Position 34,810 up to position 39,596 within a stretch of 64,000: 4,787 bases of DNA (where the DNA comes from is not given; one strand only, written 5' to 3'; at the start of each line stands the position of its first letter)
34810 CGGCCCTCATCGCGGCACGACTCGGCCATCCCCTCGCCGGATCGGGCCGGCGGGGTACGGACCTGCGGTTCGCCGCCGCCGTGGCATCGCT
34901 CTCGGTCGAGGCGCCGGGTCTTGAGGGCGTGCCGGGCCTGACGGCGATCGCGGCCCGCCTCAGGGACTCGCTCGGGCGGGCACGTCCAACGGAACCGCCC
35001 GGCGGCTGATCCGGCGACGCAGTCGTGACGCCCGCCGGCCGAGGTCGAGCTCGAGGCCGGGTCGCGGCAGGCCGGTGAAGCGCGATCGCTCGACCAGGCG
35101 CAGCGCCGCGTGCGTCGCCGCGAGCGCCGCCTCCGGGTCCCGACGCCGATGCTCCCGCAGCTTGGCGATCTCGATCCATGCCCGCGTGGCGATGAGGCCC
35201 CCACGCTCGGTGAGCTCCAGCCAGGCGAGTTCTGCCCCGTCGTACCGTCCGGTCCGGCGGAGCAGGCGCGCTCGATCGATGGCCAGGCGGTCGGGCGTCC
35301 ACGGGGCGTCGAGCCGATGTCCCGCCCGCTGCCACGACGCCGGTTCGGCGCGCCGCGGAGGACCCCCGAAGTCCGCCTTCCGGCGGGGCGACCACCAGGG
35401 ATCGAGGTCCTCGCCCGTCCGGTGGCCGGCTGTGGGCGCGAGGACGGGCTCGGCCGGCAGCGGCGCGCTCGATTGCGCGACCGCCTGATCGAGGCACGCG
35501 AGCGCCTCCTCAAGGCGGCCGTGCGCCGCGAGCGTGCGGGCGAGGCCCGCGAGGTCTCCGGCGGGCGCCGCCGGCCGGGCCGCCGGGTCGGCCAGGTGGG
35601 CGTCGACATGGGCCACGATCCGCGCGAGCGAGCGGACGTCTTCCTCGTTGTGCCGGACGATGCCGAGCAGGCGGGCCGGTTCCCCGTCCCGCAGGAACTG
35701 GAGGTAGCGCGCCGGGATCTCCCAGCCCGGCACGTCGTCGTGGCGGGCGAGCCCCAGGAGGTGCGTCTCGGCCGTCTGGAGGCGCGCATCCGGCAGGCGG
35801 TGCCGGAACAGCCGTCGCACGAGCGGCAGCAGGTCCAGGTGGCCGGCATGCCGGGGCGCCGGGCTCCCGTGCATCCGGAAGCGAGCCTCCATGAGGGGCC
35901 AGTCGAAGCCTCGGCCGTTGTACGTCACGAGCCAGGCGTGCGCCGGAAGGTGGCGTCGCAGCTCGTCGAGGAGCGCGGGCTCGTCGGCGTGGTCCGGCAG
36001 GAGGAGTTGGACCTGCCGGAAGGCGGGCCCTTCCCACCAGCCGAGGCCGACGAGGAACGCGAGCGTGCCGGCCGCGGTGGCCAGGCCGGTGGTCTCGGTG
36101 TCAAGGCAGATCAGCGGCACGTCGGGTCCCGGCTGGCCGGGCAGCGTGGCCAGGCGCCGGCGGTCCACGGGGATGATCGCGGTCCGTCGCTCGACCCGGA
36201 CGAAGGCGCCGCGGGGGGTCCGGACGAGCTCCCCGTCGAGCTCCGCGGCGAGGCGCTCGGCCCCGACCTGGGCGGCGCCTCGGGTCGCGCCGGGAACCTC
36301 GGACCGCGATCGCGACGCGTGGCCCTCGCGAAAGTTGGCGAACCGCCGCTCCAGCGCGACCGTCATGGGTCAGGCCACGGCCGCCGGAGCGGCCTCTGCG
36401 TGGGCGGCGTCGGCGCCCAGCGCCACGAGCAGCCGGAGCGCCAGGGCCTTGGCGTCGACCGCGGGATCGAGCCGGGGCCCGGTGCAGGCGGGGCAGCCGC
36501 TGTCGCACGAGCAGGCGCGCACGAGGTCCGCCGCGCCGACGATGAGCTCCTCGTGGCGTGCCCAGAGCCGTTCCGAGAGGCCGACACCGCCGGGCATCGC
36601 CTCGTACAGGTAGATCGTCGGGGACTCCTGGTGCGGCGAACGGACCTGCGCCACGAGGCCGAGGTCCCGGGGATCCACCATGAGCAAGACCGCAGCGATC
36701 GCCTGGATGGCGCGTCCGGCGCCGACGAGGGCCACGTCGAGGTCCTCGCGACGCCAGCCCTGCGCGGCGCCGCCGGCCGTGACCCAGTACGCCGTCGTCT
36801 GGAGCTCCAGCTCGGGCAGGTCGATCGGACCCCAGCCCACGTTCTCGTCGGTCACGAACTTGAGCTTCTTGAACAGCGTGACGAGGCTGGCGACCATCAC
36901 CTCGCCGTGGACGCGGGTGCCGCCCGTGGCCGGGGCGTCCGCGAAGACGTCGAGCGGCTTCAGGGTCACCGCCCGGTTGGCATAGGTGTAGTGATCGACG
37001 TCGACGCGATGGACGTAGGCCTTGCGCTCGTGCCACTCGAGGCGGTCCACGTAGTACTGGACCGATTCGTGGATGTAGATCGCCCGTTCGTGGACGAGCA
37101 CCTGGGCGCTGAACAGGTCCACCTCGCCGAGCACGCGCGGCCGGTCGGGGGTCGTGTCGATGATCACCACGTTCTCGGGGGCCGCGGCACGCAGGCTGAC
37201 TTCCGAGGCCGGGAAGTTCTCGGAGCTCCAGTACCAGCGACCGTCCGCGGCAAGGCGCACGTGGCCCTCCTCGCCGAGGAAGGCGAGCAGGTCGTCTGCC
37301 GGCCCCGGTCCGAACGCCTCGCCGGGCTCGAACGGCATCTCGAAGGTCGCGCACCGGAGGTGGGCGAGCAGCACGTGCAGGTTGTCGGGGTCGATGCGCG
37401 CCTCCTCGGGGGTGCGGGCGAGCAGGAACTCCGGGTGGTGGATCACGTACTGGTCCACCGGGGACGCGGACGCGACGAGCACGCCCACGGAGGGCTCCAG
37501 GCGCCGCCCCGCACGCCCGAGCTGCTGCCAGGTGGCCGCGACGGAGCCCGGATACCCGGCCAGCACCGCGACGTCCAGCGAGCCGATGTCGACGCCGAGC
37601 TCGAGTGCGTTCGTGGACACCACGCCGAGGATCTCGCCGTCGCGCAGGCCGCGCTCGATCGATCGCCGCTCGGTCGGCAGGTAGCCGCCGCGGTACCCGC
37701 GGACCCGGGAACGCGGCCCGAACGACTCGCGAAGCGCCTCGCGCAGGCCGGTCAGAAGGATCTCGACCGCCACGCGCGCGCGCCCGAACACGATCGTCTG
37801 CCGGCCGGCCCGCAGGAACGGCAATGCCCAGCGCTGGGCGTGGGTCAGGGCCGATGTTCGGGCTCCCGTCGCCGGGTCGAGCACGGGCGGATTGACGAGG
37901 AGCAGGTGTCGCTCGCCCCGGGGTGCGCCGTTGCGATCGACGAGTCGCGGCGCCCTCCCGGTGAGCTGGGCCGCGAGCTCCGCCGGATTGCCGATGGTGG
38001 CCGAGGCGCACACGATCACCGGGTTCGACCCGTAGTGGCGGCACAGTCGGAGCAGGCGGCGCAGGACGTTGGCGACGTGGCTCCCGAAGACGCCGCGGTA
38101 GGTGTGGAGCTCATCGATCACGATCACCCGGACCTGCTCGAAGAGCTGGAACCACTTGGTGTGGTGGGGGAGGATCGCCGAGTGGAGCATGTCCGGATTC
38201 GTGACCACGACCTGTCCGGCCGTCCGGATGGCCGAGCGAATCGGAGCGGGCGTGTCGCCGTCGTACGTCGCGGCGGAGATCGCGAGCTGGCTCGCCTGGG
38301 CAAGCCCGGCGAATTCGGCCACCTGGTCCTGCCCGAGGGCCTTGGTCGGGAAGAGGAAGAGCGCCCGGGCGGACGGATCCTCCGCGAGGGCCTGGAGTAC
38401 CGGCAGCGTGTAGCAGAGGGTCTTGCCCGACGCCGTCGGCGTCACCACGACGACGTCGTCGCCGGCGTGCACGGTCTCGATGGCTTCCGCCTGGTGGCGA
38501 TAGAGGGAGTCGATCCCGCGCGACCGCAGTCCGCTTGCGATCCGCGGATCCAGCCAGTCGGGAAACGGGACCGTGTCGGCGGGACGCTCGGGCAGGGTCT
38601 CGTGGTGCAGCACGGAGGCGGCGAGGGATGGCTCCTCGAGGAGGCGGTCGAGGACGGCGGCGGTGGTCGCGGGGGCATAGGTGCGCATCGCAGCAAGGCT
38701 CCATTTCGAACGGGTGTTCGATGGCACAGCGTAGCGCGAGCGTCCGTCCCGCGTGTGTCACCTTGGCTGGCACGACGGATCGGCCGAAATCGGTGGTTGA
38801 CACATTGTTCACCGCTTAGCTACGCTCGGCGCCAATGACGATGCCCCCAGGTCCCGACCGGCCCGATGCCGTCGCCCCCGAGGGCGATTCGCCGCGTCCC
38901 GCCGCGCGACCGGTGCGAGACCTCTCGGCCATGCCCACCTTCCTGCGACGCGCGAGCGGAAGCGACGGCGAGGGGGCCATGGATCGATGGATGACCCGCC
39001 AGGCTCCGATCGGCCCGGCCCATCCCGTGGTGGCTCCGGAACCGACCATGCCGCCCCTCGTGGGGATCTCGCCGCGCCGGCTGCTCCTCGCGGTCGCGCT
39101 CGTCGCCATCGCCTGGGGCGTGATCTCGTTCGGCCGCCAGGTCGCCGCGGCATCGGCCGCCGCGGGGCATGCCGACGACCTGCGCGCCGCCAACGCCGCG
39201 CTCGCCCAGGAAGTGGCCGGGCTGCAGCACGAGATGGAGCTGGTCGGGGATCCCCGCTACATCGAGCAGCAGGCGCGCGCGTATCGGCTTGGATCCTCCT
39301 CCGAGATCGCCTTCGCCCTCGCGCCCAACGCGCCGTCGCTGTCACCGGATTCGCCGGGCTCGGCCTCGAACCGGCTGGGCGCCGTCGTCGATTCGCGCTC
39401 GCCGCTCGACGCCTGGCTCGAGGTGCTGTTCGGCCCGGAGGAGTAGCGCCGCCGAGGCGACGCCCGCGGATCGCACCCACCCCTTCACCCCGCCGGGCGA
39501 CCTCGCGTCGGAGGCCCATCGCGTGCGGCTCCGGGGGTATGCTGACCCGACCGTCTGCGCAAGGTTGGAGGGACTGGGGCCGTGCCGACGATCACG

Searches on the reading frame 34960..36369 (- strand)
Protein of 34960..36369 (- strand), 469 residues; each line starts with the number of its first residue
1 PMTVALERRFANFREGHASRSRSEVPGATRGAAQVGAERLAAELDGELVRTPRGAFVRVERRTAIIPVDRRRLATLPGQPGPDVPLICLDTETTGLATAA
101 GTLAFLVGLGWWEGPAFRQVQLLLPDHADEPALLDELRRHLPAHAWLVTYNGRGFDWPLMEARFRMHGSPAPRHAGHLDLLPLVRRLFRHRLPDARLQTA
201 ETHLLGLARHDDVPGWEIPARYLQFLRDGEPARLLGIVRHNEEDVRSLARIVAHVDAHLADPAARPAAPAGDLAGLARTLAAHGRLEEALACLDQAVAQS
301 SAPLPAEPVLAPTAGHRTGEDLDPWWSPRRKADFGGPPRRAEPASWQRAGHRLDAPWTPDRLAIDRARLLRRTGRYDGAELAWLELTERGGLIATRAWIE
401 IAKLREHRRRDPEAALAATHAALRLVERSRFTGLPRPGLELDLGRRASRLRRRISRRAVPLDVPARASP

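Call 50: search_protein_families(library=pfam, proteins=[window:34960-36369:-], max_evalue=0.00001)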
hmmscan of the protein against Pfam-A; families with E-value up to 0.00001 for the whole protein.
window:34960-36369:- (469 aa): 1 family
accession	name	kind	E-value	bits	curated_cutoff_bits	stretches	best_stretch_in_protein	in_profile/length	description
PF13482.12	RNase_H_2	-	6e-33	114.6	22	1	87-254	1-163/165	RNase_H superfamily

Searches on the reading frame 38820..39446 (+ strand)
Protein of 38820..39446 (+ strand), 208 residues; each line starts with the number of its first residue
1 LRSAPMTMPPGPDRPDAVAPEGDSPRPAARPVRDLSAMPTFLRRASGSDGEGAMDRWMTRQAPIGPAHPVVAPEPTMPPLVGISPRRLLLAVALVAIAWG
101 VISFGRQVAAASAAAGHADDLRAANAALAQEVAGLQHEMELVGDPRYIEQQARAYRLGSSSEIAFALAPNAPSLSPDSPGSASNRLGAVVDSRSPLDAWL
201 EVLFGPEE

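Call 50: search_protein_families(library=pfam, proteins=[window:38820-39446:+], max_evalue=0.00001)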
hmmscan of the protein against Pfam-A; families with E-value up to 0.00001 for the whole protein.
window:38820-39446:+ (208 aa): 1 family
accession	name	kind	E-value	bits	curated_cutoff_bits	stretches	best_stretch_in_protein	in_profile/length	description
PF04977.20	DivIC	-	8.3e-07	29.2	28.9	1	94-166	2-76/80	Septum formation initiator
